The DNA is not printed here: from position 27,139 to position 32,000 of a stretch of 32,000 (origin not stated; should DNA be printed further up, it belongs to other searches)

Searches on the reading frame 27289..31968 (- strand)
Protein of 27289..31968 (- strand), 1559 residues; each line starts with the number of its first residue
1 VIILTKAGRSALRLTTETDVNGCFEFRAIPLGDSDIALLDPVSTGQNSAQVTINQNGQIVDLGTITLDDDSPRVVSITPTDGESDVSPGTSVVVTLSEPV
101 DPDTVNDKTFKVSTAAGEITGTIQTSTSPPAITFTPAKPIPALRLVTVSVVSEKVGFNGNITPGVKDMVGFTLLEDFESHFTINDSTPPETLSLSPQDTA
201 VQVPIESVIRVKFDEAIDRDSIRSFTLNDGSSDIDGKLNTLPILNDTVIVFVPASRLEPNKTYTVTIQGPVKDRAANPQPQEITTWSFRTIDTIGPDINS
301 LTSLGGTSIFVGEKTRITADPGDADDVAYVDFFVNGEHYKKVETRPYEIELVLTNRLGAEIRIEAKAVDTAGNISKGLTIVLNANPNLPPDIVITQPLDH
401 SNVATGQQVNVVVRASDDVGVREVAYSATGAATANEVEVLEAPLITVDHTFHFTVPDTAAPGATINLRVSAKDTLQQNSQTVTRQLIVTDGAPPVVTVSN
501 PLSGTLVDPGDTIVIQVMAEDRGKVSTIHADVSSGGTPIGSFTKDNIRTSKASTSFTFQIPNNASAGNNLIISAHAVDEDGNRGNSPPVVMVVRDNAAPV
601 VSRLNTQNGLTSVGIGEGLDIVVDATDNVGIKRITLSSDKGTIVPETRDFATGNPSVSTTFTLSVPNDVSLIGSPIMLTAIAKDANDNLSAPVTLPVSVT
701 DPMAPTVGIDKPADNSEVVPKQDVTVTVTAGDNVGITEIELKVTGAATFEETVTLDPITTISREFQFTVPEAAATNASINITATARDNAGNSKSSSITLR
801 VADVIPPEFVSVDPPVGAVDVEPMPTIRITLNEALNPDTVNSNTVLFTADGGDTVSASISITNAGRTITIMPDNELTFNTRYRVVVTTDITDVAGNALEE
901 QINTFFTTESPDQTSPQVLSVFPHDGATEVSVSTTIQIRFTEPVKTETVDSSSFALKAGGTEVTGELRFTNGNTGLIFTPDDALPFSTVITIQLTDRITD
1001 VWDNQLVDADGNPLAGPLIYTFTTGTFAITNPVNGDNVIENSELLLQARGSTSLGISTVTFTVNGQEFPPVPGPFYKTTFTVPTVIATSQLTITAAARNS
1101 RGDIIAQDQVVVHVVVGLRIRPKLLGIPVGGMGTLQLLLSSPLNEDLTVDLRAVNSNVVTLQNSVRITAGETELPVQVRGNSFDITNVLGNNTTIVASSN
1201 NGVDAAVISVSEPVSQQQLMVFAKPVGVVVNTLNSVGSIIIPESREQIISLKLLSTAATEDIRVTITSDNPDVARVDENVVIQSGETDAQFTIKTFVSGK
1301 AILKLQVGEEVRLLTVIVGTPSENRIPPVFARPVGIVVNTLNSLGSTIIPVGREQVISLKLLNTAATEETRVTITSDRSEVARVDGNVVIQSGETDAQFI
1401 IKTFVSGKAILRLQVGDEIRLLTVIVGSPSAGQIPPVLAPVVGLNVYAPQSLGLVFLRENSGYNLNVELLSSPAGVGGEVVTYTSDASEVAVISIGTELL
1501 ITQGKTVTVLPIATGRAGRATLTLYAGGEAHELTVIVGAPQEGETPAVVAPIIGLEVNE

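Call 10: search_protein_families(library=pfam, proteins=[window:27289-31968:-])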
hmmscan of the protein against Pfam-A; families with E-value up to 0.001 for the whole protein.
window:27289-31968:- (1559 aa): 3 families
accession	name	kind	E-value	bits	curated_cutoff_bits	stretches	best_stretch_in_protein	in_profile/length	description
PF13205.12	Big_5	-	3.6e-59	198.4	23.6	4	803-908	1-105/105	Bacterial Ig-like domain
PF17957.7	Big_7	-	3.7e-21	76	24.1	3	705-783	1-70/70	Bacterial Ig domain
PF17964.7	Big_10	-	0.00024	21.8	22.9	1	844-955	21-121/164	Bacterial Ig domain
